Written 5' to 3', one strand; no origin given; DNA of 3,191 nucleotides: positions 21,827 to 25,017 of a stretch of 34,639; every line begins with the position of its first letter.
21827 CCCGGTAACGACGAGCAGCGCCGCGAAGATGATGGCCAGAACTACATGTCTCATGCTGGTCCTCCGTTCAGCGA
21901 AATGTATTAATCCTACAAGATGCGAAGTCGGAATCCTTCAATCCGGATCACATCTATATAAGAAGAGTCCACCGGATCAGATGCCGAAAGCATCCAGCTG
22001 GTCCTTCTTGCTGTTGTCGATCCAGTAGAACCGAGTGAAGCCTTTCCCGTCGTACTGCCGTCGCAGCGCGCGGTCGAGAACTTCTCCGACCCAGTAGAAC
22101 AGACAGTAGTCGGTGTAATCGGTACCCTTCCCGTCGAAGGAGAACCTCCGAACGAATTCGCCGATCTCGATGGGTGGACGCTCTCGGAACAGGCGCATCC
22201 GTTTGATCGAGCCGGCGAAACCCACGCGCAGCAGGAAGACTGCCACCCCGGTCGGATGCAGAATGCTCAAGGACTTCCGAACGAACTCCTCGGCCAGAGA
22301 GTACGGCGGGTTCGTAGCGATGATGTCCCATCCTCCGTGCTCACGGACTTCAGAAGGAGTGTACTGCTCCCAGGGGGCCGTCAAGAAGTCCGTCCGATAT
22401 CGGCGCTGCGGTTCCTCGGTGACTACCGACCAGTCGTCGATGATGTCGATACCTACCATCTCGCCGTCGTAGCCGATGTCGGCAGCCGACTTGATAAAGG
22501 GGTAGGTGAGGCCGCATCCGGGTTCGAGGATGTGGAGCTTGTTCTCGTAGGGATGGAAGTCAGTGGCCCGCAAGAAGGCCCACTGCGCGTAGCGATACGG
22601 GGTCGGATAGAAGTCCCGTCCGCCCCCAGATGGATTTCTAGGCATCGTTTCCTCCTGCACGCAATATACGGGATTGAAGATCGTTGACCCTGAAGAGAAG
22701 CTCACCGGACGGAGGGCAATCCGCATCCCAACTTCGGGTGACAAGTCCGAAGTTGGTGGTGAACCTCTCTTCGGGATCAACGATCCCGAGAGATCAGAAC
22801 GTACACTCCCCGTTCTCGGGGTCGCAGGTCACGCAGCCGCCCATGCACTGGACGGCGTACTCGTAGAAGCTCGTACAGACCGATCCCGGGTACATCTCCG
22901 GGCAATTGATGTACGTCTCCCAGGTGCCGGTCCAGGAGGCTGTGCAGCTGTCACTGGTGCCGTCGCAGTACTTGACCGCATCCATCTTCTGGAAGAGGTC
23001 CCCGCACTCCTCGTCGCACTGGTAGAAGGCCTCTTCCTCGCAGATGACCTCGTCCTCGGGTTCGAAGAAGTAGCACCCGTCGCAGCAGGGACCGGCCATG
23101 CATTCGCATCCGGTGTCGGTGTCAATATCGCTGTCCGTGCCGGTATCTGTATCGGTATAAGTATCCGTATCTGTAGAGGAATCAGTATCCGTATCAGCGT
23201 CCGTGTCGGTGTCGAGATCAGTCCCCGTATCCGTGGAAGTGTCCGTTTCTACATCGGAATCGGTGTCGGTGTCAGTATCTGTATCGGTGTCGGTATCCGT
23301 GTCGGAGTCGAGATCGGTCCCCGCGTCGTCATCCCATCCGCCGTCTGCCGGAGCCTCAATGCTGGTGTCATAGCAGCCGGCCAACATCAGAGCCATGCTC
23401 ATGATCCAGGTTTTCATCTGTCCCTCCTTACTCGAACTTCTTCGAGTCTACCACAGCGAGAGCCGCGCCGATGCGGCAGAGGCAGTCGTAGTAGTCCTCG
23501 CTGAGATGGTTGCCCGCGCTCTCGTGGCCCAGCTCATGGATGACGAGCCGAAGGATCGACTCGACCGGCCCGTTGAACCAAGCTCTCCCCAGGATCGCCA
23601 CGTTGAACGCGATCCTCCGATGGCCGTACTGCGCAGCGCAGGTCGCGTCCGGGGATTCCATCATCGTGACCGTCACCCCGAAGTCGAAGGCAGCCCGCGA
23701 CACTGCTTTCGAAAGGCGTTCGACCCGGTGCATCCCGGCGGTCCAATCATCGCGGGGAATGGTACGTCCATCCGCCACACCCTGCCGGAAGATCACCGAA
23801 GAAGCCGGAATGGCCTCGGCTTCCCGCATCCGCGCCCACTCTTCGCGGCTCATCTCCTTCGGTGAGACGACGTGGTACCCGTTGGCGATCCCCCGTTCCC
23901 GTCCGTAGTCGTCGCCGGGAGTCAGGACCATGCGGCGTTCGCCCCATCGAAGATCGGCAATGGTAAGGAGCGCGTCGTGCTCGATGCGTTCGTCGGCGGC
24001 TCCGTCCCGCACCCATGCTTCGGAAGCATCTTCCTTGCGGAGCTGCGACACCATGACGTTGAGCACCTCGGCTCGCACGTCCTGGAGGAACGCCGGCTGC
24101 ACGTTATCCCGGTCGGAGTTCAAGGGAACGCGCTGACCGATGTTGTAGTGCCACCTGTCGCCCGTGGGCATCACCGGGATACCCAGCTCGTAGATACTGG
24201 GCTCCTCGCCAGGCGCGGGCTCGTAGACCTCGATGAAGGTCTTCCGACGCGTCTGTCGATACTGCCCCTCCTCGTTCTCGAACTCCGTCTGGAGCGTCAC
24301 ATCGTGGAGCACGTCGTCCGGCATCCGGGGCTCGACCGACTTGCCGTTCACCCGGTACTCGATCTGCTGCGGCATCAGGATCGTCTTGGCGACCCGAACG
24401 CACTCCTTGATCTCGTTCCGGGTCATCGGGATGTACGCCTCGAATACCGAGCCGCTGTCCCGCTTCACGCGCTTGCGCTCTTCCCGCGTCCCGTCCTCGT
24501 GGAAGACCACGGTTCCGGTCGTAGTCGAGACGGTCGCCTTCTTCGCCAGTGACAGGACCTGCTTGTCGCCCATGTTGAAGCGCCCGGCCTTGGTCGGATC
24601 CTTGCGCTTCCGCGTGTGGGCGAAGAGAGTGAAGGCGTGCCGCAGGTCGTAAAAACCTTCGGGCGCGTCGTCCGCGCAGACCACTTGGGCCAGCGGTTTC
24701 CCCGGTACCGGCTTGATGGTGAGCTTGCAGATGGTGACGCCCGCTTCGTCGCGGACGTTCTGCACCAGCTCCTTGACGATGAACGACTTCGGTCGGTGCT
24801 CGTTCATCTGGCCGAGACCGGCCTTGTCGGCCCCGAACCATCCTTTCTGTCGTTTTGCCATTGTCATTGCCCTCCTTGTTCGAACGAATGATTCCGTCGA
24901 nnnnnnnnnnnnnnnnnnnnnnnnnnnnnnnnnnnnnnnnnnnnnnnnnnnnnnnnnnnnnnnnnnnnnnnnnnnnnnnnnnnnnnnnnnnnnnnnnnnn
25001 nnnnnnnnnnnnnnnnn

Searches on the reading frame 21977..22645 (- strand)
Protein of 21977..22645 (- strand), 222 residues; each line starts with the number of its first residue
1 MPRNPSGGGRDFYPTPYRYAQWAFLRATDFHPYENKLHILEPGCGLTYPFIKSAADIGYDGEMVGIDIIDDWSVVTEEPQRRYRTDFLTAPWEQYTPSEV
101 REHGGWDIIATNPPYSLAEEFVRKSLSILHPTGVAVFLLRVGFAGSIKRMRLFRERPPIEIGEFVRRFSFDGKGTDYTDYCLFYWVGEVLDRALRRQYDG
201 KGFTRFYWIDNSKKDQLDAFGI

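Call 14: search_protein_families(library=pfam, proteins=[window:21977-22645:-], max_evalue=0.01)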
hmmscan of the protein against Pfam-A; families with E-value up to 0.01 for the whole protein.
window:21977-22645:- (222 aa): 0 families

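Call 40: find_homologous_proteins(query=window:21977-22645:-)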
Query window:21977-22645:- (222 aa): 92 proteins with E <= 0.001 among 373 candidates.
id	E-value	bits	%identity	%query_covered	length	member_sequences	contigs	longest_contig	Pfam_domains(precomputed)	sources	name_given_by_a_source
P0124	3.4e-153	526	100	100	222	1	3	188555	-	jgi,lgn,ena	-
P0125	2.9e-116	406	77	100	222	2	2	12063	-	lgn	-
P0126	4.3e-111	389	76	100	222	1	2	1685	-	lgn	-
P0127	2.1e-95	337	67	100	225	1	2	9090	-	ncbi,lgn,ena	-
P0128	2.8e-75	271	75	73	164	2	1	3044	-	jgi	-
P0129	2.2e-73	265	57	100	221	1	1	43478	-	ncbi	-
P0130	9.1e-73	263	56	100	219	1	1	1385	-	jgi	jgi:hypothetical protein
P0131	2.7e-64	235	52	99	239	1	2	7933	-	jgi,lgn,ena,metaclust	metaclust:\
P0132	1.0e-61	227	75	58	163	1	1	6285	-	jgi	jgi:hypothetical protein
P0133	4.1e-58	215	52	99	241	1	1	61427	-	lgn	-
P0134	2.3e-43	167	43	96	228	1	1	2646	-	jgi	-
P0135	5.4e-43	166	41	100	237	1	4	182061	PF07669.18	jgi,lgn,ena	-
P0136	2.1e-39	154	41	96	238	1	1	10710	-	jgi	jgi:hypothetical protein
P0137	9.3e-38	148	37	96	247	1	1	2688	-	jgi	jgi:hypothetical protein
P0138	4.0e-35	140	41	91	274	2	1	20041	-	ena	-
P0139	4.6e-30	123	40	92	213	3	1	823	PF07669.18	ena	-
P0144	3.7e-15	74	35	82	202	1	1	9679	PF13489.13,PF05175.21,PF07669.18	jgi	jgi:SAM-dependent methyltransferase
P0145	2.4e-14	72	33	79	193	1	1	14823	PF07669.18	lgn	-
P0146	2.5e-14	72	34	79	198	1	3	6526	PF05175.21,PF07669.18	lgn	-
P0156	1.8e-12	66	31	93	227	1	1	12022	PF13489.13,PF07669.18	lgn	-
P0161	4.6e-12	64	33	79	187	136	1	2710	PF13489.13,PF05175.21,PF07669.18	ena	-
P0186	2.0e-8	52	32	71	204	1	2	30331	PF07669.18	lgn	-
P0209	7.5e-5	41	32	63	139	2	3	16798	PF05175.21,PF07669.18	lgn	-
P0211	1.2e-4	40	43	36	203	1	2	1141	PF05175.21,PF07669.18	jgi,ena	-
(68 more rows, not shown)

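Call 41: find_encoding_contigs(protein=P0125, flank=10000, max_places=3)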
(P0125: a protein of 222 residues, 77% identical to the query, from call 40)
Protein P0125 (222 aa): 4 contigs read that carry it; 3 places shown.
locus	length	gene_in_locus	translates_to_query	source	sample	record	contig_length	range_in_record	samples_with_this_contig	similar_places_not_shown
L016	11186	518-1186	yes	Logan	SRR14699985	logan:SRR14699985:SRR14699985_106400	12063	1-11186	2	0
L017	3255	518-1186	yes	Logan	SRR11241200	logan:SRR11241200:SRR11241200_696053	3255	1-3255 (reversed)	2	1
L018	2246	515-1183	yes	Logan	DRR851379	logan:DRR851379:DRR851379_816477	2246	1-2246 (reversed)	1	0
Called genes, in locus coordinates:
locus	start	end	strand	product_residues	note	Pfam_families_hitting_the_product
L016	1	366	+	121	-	?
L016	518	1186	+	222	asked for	-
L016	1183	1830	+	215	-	-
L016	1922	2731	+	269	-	-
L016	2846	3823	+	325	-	-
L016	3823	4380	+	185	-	-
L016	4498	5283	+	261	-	-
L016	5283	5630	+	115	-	-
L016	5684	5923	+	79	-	-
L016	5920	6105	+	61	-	-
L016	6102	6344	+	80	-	-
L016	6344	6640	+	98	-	-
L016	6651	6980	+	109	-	-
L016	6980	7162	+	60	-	-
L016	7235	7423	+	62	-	-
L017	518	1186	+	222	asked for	-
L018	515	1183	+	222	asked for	-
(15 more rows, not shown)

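Call 42: find_encoding_contigs(protein=P0127, flank=10000, max_places=2)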
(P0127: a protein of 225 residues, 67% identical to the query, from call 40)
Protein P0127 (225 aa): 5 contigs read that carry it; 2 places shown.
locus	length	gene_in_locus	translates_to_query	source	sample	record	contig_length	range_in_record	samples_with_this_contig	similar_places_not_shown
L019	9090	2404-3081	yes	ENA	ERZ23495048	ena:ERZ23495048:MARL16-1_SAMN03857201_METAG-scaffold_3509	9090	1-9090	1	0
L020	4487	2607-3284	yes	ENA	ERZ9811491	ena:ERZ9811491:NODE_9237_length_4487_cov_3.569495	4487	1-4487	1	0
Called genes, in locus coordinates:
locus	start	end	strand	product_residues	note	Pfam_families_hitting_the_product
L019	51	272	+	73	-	-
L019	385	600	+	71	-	-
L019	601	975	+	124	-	-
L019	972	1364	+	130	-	-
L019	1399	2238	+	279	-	PF10979:DUF2786 (weak), PF23771:DUF7168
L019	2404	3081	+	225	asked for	-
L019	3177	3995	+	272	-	-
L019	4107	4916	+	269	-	-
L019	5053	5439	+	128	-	PF00072:Response_reg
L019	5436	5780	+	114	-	-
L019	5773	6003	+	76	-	-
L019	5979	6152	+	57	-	-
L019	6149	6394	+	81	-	-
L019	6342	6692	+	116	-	-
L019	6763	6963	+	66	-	-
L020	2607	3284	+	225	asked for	-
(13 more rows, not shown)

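Call 43: find_encoding_contigs(protein=P0129, flank=10000, max_places=2)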
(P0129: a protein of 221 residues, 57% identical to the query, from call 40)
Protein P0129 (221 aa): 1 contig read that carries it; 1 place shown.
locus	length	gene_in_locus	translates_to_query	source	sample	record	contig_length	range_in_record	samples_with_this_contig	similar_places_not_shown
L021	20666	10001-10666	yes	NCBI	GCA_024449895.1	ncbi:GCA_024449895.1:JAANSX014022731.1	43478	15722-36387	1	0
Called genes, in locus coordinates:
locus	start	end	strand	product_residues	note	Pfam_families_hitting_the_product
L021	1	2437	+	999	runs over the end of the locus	-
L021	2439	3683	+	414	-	-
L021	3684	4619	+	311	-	-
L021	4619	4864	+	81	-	-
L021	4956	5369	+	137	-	-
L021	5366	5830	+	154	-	-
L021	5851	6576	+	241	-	-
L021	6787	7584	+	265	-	PF10979:DUF2786 (faint), PF23771:DUF7168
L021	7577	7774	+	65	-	-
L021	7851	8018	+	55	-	-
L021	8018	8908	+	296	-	-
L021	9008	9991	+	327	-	PF21189:PHA02142, PF09414:RNA_ligase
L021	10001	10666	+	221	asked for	-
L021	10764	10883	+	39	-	-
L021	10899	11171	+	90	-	PF24240:DUF7448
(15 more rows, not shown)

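Call 51: search_protein_families(library=phrogs, proteins=[window:21977-22645:-], max_evalue=0.001)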
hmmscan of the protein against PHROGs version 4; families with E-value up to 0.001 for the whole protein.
window:21977-22645:- (222 aa): 2 families
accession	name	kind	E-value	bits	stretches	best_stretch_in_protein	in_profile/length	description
phrog_799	-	other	5.9e-30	105.8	1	9-186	211-365/458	DNA methyltransferase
phrog_9133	-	unknown function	4.2e-06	25.9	1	10-155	734-871/1259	-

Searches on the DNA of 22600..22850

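Call 66: search_rna_families(source=window, start=22600, end=22850, threshold=evalue, max_evalue=1)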
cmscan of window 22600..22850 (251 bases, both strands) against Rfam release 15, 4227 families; matches with E-value up to 1: 2.
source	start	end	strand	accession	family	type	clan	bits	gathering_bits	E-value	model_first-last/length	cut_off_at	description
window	22677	22787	-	RF02006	mir-1253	Gene; miRNA;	-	22.2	103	0.031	1-94/94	no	mir-1253 microRNA precursor family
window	22686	22778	-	RF04295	mir-329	Gene; miRNA;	CL00149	16.6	76.8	0.58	1-80/80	no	mir-329 microRNA precursor family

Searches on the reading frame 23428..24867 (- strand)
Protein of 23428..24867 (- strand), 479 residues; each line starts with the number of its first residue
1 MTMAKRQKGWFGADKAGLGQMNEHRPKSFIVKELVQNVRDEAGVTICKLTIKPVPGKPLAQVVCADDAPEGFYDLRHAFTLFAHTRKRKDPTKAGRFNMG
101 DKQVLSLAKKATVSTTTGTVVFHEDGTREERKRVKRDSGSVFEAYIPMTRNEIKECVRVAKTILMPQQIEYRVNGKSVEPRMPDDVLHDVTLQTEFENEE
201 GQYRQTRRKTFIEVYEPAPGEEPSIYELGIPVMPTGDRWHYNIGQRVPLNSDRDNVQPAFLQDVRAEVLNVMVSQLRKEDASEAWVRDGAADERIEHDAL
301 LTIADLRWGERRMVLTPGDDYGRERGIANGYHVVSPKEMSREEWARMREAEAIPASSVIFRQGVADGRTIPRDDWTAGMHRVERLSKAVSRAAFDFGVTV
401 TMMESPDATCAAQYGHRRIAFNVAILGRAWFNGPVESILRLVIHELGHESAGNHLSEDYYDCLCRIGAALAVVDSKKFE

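Call 8: search_protein_families(library=pfam, proteins=[window:23428-24867:-])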
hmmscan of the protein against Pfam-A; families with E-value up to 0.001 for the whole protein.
window:23428-24867:- (479 aa): 0 families

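Call 38: search_dna_similar(query=window:23428-24861:-, collection=phages, mode=protein, max_rows=12)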
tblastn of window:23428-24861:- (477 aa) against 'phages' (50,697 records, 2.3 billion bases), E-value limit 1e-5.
Records with a match: 1; places in all: 1; records where one place covers at least 80% of the query: 1.
Best place of each record, by identity: <60% 1.
By first word of the organism name: uncultured 1.
By host as written in the record: - 1.
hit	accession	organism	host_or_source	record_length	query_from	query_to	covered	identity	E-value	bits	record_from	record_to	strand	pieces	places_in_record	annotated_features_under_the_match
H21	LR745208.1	uncultured phage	metagenomic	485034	7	469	97%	37.2%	2e-88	301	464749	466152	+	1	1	record has no annotation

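Call 70: search_protein_families(library=phrogs, proteins=[window:23428-24861:-], max_evalue=0.001)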
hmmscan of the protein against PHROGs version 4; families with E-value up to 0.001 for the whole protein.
window:23428-24861:- (477 aa): 0 families
